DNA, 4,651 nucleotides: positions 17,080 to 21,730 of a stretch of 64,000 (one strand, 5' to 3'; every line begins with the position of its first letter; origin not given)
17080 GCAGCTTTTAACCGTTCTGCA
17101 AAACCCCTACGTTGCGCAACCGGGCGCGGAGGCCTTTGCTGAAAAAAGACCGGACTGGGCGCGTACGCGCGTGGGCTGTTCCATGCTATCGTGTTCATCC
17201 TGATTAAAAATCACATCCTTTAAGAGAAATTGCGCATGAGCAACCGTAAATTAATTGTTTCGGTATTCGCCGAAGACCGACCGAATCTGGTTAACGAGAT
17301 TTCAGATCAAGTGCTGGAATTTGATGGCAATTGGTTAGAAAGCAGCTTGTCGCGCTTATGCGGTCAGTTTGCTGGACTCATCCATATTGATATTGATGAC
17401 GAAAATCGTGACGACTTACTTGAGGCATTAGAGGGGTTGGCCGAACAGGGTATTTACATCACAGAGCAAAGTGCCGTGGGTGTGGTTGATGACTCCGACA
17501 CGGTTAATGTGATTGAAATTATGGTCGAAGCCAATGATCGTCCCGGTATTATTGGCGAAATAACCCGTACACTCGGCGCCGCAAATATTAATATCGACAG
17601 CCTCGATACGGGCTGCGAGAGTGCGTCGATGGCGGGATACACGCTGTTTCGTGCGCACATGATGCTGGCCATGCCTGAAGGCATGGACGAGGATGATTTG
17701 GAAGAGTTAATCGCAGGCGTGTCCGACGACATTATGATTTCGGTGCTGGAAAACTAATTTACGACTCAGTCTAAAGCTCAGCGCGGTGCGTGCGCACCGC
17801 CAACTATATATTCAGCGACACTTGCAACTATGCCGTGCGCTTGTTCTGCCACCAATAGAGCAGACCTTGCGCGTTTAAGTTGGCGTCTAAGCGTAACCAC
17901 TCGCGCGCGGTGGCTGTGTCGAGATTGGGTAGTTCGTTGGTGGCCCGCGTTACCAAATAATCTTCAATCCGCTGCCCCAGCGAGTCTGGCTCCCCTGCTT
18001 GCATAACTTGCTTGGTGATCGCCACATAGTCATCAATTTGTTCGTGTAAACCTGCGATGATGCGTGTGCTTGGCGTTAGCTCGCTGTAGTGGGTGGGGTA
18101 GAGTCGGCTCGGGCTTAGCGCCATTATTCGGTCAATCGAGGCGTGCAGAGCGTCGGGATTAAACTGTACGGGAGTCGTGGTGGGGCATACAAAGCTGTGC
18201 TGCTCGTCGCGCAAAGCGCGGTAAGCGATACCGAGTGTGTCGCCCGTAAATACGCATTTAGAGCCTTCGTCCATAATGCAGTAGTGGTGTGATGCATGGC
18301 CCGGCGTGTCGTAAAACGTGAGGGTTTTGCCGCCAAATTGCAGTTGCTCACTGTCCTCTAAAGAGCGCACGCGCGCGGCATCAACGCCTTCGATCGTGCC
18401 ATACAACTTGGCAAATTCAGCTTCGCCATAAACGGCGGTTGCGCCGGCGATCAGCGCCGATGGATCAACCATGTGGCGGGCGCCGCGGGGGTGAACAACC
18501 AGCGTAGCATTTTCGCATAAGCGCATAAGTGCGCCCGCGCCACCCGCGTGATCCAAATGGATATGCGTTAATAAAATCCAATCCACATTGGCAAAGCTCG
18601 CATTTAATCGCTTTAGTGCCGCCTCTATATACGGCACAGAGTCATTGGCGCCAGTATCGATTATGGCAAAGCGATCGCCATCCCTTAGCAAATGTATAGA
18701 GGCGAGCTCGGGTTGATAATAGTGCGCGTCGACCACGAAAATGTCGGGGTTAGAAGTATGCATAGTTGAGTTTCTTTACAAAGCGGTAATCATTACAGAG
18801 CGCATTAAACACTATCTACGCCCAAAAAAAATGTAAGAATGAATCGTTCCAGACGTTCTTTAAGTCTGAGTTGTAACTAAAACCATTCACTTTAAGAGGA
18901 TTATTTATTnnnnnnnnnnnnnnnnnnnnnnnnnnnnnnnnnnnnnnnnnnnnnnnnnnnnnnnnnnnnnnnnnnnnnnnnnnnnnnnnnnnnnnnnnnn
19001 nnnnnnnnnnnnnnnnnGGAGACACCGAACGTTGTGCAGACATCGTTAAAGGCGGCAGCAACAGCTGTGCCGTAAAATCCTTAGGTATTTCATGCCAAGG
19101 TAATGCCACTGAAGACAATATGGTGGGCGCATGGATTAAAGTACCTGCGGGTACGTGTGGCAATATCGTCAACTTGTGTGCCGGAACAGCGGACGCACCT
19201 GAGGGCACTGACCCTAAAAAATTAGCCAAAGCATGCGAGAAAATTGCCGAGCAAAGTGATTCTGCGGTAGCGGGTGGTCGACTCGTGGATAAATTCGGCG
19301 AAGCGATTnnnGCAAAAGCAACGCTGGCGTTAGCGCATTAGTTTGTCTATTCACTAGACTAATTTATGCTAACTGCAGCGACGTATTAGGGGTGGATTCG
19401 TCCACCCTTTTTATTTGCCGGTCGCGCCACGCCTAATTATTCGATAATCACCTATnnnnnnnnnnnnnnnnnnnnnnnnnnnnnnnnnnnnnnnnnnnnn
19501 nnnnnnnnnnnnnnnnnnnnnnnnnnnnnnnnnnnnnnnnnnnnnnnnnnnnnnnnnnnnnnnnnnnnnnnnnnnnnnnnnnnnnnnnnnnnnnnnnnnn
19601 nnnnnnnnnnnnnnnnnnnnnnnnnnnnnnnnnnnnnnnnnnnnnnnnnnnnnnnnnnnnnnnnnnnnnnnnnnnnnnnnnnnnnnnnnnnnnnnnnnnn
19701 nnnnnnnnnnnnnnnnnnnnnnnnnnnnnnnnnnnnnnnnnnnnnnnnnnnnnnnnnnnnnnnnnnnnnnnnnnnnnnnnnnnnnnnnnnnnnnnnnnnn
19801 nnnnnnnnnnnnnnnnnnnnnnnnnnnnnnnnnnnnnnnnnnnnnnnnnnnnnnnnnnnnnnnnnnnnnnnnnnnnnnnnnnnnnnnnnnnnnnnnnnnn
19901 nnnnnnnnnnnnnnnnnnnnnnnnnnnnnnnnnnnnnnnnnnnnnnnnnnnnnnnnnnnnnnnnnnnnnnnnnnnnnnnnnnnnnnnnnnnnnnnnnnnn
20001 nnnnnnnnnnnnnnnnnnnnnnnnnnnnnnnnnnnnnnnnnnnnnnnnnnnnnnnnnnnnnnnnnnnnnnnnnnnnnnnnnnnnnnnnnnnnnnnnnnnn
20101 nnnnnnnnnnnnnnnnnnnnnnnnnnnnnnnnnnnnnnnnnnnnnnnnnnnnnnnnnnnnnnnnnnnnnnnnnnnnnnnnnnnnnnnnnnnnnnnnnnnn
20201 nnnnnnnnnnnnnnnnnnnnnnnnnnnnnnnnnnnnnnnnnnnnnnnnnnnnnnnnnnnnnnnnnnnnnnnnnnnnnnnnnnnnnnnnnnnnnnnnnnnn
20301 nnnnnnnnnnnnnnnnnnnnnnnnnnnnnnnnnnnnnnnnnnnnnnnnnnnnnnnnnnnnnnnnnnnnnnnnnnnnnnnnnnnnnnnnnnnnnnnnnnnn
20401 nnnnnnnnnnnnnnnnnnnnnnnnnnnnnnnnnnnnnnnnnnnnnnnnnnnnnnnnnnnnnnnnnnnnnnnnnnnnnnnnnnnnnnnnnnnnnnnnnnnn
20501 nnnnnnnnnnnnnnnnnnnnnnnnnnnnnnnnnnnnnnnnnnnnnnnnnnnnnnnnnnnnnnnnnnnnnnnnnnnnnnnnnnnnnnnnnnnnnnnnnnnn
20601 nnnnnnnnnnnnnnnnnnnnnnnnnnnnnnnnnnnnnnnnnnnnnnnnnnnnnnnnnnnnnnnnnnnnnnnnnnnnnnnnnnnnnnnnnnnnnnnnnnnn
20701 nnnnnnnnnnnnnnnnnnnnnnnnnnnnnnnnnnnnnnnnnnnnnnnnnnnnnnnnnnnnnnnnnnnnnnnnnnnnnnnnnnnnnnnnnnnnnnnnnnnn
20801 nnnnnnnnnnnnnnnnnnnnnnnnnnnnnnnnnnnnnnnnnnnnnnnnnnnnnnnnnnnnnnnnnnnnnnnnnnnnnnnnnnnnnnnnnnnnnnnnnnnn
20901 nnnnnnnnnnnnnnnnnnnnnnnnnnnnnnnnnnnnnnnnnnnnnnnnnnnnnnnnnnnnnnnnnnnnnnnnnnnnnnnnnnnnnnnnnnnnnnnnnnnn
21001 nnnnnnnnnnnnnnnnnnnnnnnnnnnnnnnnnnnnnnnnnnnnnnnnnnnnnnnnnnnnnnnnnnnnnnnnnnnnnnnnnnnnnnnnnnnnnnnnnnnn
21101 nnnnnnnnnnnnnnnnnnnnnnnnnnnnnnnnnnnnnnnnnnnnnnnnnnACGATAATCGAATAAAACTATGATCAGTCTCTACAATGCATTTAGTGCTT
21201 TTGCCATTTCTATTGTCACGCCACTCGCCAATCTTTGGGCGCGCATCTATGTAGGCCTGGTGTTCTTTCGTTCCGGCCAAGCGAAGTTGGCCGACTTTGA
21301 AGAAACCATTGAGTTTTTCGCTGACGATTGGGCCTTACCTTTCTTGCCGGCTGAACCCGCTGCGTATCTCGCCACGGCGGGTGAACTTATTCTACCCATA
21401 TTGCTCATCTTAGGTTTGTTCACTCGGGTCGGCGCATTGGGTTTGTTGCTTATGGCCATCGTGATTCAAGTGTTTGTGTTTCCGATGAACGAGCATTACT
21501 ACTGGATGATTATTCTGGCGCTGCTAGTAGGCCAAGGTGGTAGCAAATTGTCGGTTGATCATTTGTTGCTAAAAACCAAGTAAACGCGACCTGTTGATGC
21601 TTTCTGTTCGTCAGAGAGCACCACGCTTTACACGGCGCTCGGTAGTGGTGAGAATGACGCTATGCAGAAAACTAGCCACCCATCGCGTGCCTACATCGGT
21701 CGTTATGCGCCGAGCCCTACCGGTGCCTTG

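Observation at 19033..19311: Precursor has six Cys: a 26-residue insertion splits the canonical 'GTCEKI' motif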

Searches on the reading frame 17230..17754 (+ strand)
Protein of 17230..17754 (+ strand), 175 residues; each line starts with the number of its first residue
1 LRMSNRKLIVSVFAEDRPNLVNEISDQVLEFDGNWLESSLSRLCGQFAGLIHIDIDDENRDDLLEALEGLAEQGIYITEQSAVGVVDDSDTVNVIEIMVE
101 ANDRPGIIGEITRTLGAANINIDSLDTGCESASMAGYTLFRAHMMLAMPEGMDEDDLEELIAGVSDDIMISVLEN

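Call 3: search_protein_families(library=pfam, proteins=[window:17230-17754:+], max_evalue=0.01)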
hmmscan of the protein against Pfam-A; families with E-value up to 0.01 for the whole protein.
window:17230-17754:+ (175 aa): 3 families
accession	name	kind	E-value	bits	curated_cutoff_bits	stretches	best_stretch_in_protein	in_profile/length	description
PF13740.12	ACT_6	-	1.7e-12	47.5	23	1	8-73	3-68/76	ACT domain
PF01842.31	ACT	-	3.2e-11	43.2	27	1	97-142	3-47/66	ACT domain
PF13291.12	ACT_4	-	1.5e-08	35.7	27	1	96-130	8-42/80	ACT domain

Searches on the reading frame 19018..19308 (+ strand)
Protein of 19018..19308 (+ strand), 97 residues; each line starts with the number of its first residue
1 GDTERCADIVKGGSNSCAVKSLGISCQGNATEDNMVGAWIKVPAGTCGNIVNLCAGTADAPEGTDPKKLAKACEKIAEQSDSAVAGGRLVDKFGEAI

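Call 32: find_related_loci(query=A2, collection=genome_contigs, flank=5000)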
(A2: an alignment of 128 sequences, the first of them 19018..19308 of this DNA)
Query A2 (97 aa) in genome_contigs; peptide patterns used: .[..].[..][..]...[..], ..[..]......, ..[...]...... (x = any residue, [..] = any of these).
59 stretches matched a pattern; 40 encode a relative of the query (tblastn E <= 1e-3); 40 distinct loci.
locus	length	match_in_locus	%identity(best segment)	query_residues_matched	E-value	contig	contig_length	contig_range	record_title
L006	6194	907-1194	95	2-97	2e-58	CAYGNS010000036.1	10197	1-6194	MAG TPA_asm: uncultured Gammaproteobacteria bacterium isolate ERP117304_co1_186 genome assembly, contig: NODE_6014_lengt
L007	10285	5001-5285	83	3-97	2e-52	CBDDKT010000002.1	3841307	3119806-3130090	MAG: Arenicella sp. isolate ab8cd949-2da5-494f-a2da-1e27307f8e5f genome assembly, contig: contig_2, whole genome shotgun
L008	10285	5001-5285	85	3-97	6e-52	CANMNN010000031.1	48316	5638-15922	uncultured Arenicella sp. isolate 2-1273.fasta genome assembly, contig: NODE_46, whole genome shotgun sequence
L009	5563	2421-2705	83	3-97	1e-51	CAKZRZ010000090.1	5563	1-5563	MAG: uncultured Arenicella sp. isolate L1_Bin_MAXBIN__056_sub_1 genome assembly, contig: c_000000514633, whole genome sh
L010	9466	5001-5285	82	3-97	2e-51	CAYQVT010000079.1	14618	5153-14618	MAG TPA_asm: uncultured Gammaproteobacteria bacterium isolate SRP065251_co1_35 genome assembly, contig: NODE_3269_length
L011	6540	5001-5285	85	3-97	2e-51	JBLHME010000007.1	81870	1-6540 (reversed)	MAG: Cryomorphaceae bacterium isolate 3300057242_91 Ga0535639_0000080, whole genome shotgun sequence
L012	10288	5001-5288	83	2-97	5e-51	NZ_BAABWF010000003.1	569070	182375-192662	Arenicella sp. 4NH20-0111 sequence03, whole genome shotgun sequence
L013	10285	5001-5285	82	3-97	1e-50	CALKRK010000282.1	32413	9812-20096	MAG: uncultured Arenicella sp. isolate R1_Bin_METABAT__234_1 genome assembly, contig: c_000001056059, whole genome shotg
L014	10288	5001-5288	85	1-97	1e-49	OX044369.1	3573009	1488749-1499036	MAG: uncultured Arenicella sp. isolate S_MB290 genome assembly, chromosome: S_MB290_contig-1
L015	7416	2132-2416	81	3-97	1e-49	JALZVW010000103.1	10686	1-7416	MAG: Arenicella sp. isolate g3_MAG_00005 g3_MAG_00005_000000000103, whole genome shotgun sequence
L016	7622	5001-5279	82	3-95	1e-49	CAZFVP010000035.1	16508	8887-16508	MAG TPA_asm: uncultured Gammaproteobacteria bacterium isolate binchicken_co385_17 genome assembly, contig: NODE_2685_len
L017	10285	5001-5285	81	3-97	2e-49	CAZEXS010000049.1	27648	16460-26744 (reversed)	MAG TPA_asm: uncultured Gammaproteobacteria bacterium isolate binchicken_co366_145 genome assembly, contig: NODE_804_len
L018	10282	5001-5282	81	4-97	5e-49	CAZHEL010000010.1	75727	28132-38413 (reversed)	MAG TPA_asm: uncultured Gammaproteobacteria bacterium isolate binchicken_co258_22 genome assembly, contig: NODE_105_leng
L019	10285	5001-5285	80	3-97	1e-48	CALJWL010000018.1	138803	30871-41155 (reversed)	MAG: uncultured Arenicella sp. isolate L1_Bin_METABAT__211_1 genome assembly, contig: c_000000211994, whole genome shotg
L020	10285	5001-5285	80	3-97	1e-48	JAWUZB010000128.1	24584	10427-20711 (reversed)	MAG: Gammaproteobacteria bacterium isolate HBSea_ice_MAG951 BAT.951_266797_flag=1_multi=6.9651_len=24584, whole genome s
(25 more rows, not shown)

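Call 35: predict_structure(alignment_id=A2)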
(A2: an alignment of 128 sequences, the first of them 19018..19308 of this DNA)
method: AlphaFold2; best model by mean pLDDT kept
length: 97 residues; sequences in the alignment: 128
mean_pLDDT: 84.5   pTM: 0.74
mean pLDDT of the five models: 84.5, 76.8, 71.6, 71.4, 62.4
residues with pLDDT >= 90: 41; 70-90: 43; 50-70: 13; < 50: 0
segments of 3 or more residues with pLDDT < 50: none
pLDDT, mean of each block of 10 residues (from residue 1): 87 76 62 86 93 89 87 91 90 83
secondary structure, 60 per line:
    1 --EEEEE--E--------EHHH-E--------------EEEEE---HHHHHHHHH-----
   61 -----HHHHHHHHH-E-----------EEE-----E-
elements in order: E3-7 E39-43 H47-55 H66-74 E88-90

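Call 40: fold_search(model_id=the predicted structure, library=pdb)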
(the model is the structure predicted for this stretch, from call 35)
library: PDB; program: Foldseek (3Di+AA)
matches with E <= 10: 3; with E <= 0.001: 0
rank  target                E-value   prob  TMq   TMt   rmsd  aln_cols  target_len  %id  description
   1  1kde_MODEL_1_A        6.2e+00  0.01  0.19  0.26  10.4        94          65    7  NORTH-ATLANTIC OCEAN POUT ANTIFREEZE PROTEIN TYPE III ISOFORM HPLC12 MUTANT, NMR, 22 STRUCTURES (released 1997-04-21)
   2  8kg9_C                6.6e+00  0.01  0.16  0.11   6.0        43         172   14  Yeast replisome in state III (released 2023-12-06)
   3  3iew_B                9.3e+00  0.01  0.17  0.13   9.8        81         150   15  Crystal structure of 2C-methyl-D-erythritol 2,4-cyclodiphosphate synthase from Burkholderia pseudomallei with bound CT (released 2009-08-18)

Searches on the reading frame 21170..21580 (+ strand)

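Call 3: search_protein_families(library=pfam, proteins=[window:21170-21580:+], max_evalue=0.01)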
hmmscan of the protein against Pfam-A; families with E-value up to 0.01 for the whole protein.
window:21170-21580:+ (137 aa): 3 families
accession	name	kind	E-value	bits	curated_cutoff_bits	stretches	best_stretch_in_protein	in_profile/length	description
PF07681.17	DoxX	-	6.6e-21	75.2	23.6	1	22-103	3-83/85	DoxX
PF07291.16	MauE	-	2.5e-07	31.5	27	1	21-100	5-84/128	Methylamine utilisation protein MauE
PF09964.14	DUF2198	-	0.0028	18.1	25.7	1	73-118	6-53/72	Uncharacterized protein conserved in bacteria (DUF2198)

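Call 4: search_protein_families(library=ncbifam, proteins=[window:21170-21580:+], max_evalue=0.01)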
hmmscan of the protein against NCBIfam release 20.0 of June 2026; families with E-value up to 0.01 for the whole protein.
window:21170-21580:+ (137 aa): 2 families
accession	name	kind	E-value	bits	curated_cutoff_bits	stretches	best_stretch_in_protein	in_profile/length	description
NF050144.1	matur_HvfX_fam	equivalog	2e-16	60.6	80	1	19-104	2-88/165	HvfX family Cu-binding RiPP maturation protein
NF045576.1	BT_3928_fam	equivalog_domain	0.00099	18.3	250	1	24-101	5-87/358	BT_3928 family protein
